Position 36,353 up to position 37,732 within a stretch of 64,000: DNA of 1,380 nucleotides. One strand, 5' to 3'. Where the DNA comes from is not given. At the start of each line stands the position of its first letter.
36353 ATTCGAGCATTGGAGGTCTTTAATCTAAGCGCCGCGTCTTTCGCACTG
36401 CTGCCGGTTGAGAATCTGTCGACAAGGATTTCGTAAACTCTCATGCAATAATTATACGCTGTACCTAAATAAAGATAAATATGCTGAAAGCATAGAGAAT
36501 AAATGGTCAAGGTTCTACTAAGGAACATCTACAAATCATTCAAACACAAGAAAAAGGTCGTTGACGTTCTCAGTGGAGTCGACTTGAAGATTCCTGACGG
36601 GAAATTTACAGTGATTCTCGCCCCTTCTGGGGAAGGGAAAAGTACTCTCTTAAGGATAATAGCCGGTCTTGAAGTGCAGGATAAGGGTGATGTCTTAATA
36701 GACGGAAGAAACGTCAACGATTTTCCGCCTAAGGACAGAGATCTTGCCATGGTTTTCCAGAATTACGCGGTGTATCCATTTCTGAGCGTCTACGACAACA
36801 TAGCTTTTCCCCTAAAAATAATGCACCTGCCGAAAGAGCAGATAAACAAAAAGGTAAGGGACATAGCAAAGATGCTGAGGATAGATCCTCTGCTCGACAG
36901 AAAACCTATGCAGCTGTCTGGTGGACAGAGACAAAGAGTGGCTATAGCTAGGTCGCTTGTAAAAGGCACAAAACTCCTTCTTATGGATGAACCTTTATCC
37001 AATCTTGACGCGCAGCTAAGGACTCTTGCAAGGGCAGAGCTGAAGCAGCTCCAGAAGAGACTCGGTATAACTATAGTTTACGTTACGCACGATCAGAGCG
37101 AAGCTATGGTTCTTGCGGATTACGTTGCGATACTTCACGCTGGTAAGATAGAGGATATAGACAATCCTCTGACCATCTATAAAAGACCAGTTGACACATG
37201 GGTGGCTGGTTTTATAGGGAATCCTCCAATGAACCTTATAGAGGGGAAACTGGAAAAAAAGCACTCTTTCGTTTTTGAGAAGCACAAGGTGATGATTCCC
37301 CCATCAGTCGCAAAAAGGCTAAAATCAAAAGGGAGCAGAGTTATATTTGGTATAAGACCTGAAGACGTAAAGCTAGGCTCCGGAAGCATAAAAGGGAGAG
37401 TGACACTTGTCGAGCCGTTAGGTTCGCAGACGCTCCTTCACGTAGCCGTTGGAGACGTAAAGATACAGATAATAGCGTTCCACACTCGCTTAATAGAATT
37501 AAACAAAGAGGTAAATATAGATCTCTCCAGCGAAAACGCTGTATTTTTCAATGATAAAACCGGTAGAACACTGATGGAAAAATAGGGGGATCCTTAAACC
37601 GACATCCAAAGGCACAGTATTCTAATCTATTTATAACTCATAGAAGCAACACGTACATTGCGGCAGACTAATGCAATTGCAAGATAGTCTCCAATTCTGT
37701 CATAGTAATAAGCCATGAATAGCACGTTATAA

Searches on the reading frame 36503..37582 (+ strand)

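Call 16: search_protein_families(library=pfam, proteins=[window:36503-37582:+], max_evalue=0.01)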
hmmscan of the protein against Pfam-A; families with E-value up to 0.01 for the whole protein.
window:36503-37582:+ (360 aa): 7 families
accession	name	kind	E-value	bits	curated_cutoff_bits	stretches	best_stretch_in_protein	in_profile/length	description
PF00005.33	ABC_tran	-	1.6e-30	106.9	25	1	23-165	1-136/137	ABC transporter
PF17912.7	OB_MalK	-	2.3e-11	44.8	27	1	239-289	1-53/53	MalK OB fold domain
PF08402.16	TOBE_2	-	6.7e-09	36.2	21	1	283-349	2-76/76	TOBE domain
PF03459.23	TOBE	-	0.00051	20.6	22.3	1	295-323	6-33/64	TOBE domain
PF02463.25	SMC_N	-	0.00085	19.3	40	1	111-202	135-205/220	RecF/RecN/SMC N terminal domain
PF25199.1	nSTAND_NTPase5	-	0.0034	17.6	34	0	31-56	39-64/145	Novel STAND NTPase 5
PF09818.15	ABC_ATPase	-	0.0042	16.6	23.2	0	139-220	159-255/283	P-loop domain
